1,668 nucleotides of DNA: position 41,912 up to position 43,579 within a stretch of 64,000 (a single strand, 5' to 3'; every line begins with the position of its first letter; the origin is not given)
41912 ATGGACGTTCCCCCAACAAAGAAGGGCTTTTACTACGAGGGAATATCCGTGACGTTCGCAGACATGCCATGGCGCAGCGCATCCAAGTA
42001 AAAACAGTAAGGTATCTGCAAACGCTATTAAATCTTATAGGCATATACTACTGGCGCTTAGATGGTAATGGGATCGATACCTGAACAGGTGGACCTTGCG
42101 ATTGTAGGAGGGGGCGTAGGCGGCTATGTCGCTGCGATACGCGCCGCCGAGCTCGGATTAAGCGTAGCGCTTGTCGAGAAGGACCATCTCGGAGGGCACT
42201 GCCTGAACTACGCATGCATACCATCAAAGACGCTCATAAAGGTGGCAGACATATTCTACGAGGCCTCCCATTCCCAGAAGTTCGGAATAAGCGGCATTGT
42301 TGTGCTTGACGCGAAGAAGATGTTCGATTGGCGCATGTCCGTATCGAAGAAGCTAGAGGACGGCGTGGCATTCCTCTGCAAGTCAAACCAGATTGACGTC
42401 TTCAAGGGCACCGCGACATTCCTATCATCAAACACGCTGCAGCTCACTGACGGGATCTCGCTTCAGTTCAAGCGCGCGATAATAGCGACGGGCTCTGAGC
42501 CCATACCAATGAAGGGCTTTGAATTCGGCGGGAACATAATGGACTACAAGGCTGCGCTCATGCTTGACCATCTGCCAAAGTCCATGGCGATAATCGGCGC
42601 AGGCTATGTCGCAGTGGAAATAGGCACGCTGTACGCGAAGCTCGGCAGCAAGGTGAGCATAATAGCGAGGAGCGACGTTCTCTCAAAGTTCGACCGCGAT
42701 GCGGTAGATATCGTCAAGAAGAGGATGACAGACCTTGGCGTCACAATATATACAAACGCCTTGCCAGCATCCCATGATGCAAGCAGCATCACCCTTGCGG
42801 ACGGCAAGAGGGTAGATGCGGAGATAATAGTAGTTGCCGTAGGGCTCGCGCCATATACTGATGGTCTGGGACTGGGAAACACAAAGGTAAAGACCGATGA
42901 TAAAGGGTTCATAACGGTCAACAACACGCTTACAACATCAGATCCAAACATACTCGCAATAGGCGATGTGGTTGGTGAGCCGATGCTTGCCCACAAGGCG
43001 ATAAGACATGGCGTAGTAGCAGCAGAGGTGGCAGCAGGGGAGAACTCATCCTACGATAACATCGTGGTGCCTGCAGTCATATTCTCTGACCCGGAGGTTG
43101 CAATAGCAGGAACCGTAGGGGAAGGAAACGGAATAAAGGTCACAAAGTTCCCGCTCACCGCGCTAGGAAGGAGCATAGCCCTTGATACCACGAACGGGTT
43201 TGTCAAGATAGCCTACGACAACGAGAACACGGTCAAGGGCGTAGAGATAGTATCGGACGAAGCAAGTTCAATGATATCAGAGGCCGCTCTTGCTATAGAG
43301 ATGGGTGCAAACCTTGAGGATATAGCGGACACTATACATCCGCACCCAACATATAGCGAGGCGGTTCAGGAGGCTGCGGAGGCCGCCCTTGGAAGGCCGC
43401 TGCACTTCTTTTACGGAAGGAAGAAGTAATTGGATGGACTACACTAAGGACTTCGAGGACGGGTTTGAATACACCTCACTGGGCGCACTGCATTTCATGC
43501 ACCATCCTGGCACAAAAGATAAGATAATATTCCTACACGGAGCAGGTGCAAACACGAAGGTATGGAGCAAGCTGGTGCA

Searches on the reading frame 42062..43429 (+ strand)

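Call 63: search_protein_families(library=ncbifam, proteins=[window:42062-43429:+], max_evalue=0.00001)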
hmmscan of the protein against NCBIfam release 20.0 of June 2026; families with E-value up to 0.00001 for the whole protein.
window:42062-43429:+ (455 aa): 46 families (the best 25 are shown)
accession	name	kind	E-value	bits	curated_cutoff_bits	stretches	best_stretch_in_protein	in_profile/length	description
TIGR01350.1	lipoamide_DH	equivalog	2.7e-134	448.3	408.8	1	10-449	2-461/461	dihydrolipoyl dehydrogenase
TIGR02053.1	MerA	equivalog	8.2e-90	302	454.45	1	11-441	2-452/465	mercury(II) reductase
NF004991.0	PRK06370.1-3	subfamily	1.7e-81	274.3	620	1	9-441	35-486/509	FAD-containing oxidoreductase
NF004945.0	PRK06292.2-3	equivalog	6.7e-73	246.1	494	1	9-435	3-445/457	dihydrolipoyl dehydrogenase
NF004947.0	PRK06292.2-5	equivalog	4.5e-71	240.1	592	1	9-440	3-456/474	dihydrolipoyl dehydrogenase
NF004776.0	PRK06116.1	equivalog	6.6e-71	239.6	480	1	9-433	4-444/450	glutathione-disulfide reductase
NF004946.0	PRK06292.2-4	subfamily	7.7e-69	232.7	634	1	8-443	2-471/487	dihydrolipoyl dehydrogenase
NF003585.0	PRK05249.1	equivalog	1.5e-68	231.5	465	1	9-445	6-460/464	Si-specific NAD(P)(+) transhydrogenase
NF004943.0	PRK06292.2-1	equivalog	1.8e-65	221.5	432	1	9-440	3-453/456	dihydrolipoyl dehydrogenase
NF005884.0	PRK07846.1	equivalog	8.5e-62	209.2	501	1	9-438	3-447/454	mycothione reductase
TIGR01421.1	gluta_reduc_1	equivalog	2.5e-61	208.2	556.15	1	10-434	3-445/450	glutathione-disulfide reductase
NF005883.0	PRK07845.1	equivalog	4e-60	204.1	479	1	11-441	4-458/466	NAD(P)H-quinone dehydrogenase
NF004944.0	PRK06292.2-2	equivalog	1e-59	202.4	619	1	11-440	5-450/460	dihydrolipoyl dehydrogenase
NF010311.1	PRK13748.1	subfamily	2.1e-59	201.9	600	1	8-440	96-546/560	mercury(II) reductase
NF004939.0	PRK06292.1-1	equivalog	1.2e-57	195.7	435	1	8-441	4-457/476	dihydrolipoyl dehydrogenase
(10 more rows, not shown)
